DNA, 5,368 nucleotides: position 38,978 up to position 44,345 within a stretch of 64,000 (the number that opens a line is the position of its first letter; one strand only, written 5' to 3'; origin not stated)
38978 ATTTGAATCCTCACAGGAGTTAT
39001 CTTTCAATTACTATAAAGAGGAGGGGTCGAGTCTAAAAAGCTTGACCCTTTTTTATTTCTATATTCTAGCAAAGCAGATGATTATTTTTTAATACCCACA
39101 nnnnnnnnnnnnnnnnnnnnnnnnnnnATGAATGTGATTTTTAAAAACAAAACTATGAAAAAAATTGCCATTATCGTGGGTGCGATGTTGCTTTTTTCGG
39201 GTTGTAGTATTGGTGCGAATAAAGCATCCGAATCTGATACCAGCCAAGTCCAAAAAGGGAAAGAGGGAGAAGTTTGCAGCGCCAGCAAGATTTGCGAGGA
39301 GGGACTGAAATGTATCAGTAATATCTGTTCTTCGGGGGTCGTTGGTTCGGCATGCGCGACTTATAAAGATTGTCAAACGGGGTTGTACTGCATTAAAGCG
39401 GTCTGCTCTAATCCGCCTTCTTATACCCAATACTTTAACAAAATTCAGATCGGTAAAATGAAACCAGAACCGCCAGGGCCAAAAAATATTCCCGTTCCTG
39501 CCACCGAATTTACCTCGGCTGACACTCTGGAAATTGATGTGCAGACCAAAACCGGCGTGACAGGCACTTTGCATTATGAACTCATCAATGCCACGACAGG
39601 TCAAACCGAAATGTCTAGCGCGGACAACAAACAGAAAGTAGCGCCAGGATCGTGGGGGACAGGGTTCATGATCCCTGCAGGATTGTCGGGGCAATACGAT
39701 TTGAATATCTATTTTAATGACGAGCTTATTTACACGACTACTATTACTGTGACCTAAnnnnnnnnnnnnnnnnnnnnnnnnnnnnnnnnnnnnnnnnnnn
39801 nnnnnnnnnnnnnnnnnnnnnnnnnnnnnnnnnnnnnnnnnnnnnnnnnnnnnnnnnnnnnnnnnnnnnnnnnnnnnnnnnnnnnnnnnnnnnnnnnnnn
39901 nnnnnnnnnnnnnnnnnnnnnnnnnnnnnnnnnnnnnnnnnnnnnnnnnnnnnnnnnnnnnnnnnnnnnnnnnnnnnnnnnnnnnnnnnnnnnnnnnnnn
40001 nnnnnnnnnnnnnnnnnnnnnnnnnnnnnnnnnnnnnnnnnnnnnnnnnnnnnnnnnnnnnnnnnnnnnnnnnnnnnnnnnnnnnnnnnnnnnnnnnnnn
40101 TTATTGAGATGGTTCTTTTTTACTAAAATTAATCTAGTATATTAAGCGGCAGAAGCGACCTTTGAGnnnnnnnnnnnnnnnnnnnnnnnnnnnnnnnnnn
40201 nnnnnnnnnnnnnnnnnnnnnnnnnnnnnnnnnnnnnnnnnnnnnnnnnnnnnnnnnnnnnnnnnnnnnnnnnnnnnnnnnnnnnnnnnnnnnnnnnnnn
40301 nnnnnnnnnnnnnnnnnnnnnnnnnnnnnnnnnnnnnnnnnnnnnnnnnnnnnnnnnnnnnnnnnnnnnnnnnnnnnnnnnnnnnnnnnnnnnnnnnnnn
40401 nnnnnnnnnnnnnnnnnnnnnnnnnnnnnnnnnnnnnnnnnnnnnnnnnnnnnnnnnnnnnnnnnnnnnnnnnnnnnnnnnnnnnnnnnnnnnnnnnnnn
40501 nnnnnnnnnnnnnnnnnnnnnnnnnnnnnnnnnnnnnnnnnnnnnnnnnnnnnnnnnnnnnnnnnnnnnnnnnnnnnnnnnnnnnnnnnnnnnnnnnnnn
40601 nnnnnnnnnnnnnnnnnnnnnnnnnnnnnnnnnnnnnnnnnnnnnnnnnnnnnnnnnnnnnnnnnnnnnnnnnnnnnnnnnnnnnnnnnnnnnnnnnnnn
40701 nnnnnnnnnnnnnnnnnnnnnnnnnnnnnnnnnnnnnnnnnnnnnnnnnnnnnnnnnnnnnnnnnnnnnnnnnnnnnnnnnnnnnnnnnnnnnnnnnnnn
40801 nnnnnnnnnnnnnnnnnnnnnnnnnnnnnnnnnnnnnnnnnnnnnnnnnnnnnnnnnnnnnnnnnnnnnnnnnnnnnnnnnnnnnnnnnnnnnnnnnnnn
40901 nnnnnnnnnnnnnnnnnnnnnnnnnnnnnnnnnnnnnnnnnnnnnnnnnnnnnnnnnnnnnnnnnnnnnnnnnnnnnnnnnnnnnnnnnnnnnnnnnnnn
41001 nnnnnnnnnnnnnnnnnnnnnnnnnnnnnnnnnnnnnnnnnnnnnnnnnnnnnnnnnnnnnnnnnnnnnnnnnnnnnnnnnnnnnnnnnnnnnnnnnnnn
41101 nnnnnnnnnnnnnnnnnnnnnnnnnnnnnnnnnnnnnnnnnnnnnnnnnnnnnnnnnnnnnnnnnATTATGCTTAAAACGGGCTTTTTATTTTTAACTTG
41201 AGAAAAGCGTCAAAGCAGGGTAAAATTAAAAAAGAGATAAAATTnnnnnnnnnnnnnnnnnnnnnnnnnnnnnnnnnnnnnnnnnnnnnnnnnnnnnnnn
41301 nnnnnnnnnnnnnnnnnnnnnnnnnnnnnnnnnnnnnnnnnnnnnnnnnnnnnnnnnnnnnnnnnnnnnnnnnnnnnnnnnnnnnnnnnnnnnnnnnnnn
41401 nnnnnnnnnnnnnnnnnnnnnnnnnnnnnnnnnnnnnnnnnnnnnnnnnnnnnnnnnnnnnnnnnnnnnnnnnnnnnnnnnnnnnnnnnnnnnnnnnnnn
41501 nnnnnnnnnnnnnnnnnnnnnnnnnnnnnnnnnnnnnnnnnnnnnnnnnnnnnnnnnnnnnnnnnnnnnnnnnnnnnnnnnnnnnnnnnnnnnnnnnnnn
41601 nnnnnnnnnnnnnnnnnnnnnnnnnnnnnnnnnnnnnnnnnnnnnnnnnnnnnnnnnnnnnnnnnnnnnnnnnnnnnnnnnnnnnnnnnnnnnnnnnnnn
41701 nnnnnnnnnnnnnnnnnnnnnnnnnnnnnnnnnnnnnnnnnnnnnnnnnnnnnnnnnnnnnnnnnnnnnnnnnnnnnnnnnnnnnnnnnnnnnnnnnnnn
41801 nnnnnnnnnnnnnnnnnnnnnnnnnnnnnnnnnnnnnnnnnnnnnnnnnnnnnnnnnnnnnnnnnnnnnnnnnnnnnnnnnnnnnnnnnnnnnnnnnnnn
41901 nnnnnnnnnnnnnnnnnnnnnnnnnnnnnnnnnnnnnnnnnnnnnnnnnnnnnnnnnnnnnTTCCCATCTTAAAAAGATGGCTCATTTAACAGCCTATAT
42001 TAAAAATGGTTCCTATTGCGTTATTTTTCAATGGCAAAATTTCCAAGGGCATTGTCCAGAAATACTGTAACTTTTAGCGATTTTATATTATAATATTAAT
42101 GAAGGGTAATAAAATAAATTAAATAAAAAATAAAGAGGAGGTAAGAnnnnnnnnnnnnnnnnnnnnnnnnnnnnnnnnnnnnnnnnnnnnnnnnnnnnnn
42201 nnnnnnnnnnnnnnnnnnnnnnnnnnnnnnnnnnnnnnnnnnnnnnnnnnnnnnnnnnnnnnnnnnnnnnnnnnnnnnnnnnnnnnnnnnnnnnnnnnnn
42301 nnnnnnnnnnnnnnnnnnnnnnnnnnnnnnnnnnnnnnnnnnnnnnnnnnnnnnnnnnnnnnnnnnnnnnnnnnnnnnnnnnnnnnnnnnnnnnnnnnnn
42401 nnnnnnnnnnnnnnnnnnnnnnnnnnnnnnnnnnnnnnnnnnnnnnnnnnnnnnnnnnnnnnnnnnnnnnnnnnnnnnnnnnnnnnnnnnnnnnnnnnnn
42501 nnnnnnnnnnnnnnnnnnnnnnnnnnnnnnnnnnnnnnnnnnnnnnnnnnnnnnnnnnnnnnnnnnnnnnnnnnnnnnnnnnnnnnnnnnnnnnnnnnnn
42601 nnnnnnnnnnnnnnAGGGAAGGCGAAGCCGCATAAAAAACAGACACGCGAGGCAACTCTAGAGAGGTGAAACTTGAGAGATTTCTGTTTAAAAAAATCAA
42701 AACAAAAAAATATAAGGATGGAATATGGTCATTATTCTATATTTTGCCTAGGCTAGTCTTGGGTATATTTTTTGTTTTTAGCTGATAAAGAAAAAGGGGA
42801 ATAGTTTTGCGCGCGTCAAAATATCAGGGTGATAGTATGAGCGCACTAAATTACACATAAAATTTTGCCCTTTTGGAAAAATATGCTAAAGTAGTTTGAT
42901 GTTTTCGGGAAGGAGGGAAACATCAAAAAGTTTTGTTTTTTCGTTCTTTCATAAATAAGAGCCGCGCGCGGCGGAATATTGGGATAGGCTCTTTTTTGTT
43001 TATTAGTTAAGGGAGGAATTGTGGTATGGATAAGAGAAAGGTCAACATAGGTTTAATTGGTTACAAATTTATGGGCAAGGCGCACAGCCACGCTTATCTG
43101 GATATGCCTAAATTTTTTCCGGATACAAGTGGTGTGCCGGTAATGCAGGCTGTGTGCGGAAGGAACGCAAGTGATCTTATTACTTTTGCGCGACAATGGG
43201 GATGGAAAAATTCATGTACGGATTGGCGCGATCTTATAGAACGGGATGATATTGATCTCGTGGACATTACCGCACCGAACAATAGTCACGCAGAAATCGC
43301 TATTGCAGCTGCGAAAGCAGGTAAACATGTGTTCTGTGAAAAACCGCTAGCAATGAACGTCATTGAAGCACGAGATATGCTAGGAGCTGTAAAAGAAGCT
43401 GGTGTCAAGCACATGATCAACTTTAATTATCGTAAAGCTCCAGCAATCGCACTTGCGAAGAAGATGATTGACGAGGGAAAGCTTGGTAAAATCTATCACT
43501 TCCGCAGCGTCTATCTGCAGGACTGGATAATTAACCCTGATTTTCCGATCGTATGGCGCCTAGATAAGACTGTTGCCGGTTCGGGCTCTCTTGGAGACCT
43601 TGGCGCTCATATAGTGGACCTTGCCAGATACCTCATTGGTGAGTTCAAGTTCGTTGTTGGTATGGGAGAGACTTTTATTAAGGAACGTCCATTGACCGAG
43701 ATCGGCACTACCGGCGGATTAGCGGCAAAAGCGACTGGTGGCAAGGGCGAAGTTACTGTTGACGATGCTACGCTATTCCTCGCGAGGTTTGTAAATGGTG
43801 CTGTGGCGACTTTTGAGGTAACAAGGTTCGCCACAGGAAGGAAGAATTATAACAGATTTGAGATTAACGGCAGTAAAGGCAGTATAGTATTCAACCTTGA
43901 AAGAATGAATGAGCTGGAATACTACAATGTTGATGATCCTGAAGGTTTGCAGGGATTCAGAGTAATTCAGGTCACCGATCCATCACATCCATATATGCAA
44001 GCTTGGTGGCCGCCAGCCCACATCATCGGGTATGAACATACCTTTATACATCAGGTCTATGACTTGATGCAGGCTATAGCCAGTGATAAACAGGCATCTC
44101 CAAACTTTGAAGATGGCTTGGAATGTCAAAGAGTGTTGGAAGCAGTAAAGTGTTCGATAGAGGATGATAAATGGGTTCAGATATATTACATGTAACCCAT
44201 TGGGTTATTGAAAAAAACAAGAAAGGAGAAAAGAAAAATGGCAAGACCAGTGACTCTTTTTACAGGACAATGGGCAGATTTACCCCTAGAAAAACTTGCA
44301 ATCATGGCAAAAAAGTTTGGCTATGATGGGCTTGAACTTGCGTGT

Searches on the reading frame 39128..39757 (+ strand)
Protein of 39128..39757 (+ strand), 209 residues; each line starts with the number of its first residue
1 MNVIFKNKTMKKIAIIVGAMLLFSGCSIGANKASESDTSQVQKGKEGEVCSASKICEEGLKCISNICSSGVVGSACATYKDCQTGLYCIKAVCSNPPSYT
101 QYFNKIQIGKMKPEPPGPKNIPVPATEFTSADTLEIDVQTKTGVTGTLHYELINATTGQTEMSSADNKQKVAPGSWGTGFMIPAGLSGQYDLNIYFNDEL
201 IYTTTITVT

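Call 51: search_protein_families(library=pfam, proteins=[window:39128-39757:+], max_evalue=0.001)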
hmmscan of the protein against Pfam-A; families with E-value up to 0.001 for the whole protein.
window:39128-39757:+ (209 aa): 1 family
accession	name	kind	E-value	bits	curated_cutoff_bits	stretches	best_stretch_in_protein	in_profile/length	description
PF01683.23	EB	-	0.00036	21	24.3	0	72-102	18-48/52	EB module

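Call 97: find_encoding_contigs(protein=window:39128-39757:+, flank=4000, max_places=6)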
Protein window:39128-39757:+ (209 aa): 2 contigs read that carry it; 2 places shown.
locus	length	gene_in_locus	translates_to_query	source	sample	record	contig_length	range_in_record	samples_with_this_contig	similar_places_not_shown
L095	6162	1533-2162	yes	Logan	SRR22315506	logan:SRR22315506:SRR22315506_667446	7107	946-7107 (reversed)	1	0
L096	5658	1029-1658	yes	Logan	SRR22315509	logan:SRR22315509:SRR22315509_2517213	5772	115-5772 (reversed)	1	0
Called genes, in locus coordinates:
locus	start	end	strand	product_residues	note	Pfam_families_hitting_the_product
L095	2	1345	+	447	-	?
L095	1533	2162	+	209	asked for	-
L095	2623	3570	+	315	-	-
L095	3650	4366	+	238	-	-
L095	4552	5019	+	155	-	-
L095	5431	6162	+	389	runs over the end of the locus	PF01408:GFO_IDH_MocA, PF02894:GFO_IDH_MocA_C, PF22685:Gal80p_C-like (faint), PF22725:GFO_IDH_MocA_C3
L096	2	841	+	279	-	?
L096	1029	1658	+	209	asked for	-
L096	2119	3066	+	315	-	-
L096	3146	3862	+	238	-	-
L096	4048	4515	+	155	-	-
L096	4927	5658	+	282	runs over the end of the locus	?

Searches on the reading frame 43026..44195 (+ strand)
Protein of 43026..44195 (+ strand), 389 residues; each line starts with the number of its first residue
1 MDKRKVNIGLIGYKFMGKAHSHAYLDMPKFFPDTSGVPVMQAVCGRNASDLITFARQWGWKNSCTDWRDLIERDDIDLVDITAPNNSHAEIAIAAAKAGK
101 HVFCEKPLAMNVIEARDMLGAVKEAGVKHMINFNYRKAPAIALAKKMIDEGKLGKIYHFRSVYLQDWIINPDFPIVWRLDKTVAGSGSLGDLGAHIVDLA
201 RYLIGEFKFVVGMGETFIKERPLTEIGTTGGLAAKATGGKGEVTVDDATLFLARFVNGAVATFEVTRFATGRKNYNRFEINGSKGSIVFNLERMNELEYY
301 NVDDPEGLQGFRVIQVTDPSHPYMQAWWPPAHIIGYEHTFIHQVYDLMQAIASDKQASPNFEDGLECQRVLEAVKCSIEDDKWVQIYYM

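Call 51: search_protein_families(library=pfam, proteins=[window:43026-44195:+], max_evalue=0.001)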
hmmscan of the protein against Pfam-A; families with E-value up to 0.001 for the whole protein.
window:43026-44195:+ (389 aa): 4 families
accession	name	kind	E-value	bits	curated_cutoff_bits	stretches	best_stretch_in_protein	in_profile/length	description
PF22725.1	GFO_IDH_MocA_C3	-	1.2e-30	106.5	27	1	143-288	3-124/124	GFO/IDH/MocA C-terminal domain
PF01408.29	GFO_IDH_MocA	-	1.9e-23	83.9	24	1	6-133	1-120/120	Oxidoreductase family, NAD-binding Rossmann fold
PF02894.22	GFO_IDH_MocA_C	-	4.2e-22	79.5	22.9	1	145-386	1-218/218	Oxidoreductase family, C-terminal alpha/beta domain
PF22685.1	Gal80p_C-like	-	2.5e-05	25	29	1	139-289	1-150/152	Gal80p, C-terminal domain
